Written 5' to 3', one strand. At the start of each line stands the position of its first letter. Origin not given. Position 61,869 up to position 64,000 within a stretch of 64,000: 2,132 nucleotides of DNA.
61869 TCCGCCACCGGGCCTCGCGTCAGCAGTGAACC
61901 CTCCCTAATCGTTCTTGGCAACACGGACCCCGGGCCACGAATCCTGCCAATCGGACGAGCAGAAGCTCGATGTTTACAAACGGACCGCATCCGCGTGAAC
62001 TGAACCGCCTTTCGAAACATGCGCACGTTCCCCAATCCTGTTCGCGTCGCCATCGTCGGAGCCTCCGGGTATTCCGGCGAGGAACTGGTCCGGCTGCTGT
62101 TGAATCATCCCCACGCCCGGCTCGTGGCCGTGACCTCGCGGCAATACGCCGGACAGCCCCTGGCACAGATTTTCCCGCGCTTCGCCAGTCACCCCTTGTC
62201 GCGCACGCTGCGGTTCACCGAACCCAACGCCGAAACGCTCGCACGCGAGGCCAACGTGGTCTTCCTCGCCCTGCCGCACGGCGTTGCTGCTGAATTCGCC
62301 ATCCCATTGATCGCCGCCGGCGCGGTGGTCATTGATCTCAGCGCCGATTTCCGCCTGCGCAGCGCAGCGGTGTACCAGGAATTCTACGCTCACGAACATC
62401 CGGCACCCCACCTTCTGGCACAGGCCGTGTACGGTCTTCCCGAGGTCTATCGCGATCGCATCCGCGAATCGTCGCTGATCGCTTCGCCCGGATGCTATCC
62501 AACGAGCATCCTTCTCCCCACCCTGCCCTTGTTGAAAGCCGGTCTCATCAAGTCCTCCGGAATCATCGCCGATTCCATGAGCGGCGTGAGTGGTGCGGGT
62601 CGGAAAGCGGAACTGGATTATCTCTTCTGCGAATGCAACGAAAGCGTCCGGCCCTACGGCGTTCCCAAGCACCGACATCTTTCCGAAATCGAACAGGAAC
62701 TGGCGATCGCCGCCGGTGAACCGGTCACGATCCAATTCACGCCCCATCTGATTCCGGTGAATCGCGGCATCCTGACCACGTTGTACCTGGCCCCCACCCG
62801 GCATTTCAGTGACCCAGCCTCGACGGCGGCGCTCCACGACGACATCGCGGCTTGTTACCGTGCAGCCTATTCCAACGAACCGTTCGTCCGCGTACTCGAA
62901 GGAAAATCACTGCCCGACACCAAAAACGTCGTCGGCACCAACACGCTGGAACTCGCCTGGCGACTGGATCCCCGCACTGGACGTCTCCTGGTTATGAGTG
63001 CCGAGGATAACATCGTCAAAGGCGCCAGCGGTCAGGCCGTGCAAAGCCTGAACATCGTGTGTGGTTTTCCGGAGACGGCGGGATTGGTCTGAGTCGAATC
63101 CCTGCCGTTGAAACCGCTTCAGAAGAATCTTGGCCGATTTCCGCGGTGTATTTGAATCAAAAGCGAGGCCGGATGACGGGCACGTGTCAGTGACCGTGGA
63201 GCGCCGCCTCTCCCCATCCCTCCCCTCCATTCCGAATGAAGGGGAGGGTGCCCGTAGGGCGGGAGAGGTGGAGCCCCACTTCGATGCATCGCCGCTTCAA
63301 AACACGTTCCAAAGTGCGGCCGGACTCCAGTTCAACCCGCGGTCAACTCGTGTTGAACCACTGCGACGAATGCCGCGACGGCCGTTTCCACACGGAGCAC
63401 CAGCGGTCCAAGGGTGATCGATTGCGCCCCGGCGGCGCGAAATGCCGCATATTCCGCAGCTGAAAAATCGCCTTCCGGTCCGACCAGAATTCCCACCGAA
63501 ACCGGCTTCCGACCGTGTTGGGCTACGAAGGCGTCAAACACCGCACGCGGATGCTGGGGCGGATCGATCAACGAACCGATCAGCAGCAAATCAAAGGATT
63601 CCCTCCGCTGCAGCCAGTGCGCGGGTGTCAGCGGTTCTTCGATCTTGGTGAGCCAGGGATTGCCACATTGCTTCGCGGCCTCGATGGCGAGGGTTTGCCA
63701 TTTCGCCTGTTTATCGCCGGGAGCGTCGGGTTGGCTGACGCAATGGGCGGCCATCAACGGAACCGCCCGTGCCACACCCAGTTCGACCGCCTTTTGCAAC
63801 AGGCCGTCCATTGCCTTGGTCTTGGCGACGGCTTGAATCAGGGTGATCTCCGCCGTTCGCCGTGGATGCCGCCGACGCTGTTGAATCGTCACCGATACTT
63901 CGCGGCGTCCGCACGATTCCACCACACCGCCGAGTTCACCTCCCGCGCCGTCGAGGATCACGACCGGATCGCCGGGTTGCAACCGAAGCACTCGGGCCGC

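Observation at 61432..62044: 459-bp low-GC insertion with a 95-aa membrane ORF, bracketed by 77-bp direct copies of the GNAT-end/argC-start junction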

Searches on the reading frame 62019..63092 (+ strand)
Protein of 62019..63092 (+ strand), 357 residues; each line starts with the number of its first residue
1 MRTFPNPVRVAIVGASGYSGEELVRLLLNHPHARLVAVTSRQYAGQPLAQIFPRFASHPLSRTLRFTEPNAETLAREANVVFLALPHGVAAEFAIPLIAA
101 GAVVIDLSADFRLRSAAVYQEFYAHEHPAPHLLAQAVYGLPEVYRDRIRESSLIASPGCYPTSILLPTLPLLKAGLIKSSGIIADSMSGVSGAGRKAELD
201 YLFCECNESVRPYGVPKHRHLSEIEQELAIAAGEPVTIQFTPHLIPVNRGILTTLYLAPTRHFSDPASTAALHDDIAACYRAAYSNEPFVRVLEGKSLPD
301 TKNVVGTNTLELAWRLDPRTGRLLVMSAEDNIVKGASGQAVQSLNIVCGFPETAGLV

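Call 7: search_protein_families(library=pfam, proteins=[window:62019-63092:+], max_evalue=0.01)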
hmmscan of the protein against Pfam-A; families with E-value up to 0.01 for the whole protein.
window:62019-63092:+ (357 aa): 5 families
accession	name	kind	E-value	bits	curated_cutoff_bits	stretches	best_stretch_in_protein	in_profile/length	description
PF22698.1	Semialdhyde_dhC_1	-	6.8e-57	192.3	27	1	159-331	1-165/165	Semialdehyde dehydrogenase, dimerisation domain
PF01118.30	Semialdhyde_dh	-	8.4e-32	110.6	26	1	9-150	1-120/121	Semialdehyde dehydrogenase, NAD binding domain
PF02774.23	Semialdhyde_dhC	-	4.8e-21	76.2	26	1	170-334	3-184/184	Semialdehyde dehydrogenase, dimerisation domain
PF01113.26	DapB_N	-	0.0012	19.3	25.6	1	8-43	1-36/124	Dihydrodipicolinate reductase, N-terminus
PF03807.23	F420_oxidored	-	0.0016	19.4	21.6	1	9-109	1-93/94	NADP oxidoreductase coenzyme F420-dependent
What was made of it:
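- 62019..63092 (+): argC (N-acetyl-gamma-glutamyl-phosphate reductase), intact, with 51 nt of its usual upstream sequence supplied by c2. Pfam Semialdhyde_dh and Semialdhyde_dhC_1 (call 7).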

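Call 22: list_cluster_members(proteins=[window:62019-63092:+, window:61543-61830:-, window:60983-61462:+])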
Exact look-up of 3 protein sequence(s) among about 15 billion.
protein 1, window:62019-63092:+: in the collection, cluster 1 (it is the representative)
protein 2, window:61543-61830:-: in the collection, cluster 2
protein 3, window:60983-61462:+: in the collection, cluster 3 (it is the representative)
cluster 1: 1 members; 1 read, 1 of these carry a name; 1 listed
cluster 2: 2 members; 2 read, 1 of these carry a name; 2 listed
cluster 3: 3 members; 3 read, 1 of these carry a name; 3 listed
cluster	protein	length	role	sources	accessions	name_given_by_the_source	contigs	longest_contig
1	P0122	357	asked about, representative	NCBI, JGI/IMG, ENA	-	N-acetyl-gamma-glutamyl-phosphate reductase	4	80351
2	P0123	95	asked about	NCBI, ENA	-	-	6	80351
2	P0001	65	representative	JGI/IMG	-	hypothetical protein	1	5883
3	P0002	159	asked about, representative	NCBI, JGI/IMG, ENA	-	GNAT superfamily N-acetyltransferase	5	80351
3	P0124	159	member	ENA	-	-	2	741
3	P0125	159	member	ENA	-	-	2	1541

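Call 24: find_encoding_contigs(protein=P0125, flank=5000, max_places=6)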
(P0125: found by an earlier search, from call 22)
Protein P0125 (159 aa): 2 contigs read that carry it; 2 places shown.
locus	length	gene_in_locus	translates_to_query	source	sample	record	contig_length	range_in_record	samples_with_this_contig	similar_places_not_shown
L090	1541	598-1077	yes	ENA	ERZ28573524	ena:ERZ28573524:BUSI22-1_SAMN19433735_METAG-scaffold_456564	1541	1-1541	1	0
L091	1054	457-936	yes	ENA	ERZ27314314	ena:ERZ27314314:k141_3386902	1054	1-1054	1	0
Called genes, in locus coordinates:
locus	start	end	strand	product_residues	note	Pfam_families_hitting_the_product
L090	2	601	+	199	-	?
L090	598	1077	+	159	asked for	PF00583:Acetyltransf_1 (weak), PF13508:Acetyltransf_7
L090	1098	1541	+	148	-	?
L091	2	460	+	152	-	?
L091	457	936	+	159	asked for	PF00583:Acetyltransf_1 (weak), PF13508:Acetyltransf_7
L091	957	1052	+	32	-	?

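Call 25: find_encoding_contigs(protein=P0124, flank=5000, max_places=6)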
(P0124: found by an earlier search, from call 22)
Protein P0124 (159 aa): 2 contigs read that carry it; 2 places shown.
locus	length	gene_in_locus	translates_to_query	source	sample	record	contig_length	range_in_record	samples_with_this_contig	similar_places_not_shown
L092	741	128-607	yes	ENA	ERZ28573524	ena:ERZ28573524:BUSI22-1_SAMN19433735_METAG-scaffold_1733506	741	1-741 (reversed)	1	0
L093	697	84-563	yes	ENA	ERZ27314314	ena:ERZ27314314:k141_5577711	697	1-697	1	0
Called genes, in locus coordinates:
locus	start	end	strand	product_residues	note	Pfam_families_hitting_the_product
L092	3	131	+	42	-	?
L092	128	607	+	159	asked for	PF00583:Acetyltransf_1 (weak), PF13673:Acetyltransf_10 (weak), PF13508:Acetyltransf_7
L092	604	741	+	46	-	?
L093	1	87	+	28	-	?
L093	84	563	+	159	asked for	PF00583:Acetyltransf_1 (weak), PF13673:Acetyltransf_10 (weak), PF13508:Acetyltransf_7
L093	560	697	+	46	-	?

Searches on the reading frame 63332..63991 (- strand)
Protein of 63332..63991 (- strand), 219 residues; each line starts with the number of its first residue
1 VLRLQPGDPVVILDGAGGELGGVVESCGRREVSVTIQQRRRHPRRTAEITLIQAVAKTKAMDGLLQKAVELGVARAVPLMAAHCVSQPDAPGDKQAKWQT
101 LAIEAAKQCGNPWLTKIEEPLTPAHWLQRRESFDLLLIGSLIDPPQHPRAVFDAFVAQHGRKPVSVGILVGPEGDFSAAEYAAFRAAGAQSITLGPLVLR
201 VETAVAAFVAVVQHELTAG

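Call 7: search_protein_families(library=pfam, proteins=[window:63332-63991:-], max_evalue=0.01)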
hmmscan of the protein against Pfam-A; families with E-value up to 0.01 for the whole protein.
window:63332-63991:- (219 aa): 2 families
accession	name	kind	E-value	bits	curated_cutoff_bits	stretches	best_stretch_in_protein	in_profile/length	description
PF04452.19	Methyltrans_RNA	-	6e-39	133.7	23.9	1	47-213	5-165/165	RNA methyltransferase domain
PF20260.4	PUA_4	-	0.0012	19.3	23.9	1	2-36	13-47/48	RNA methyltransferase PUA domain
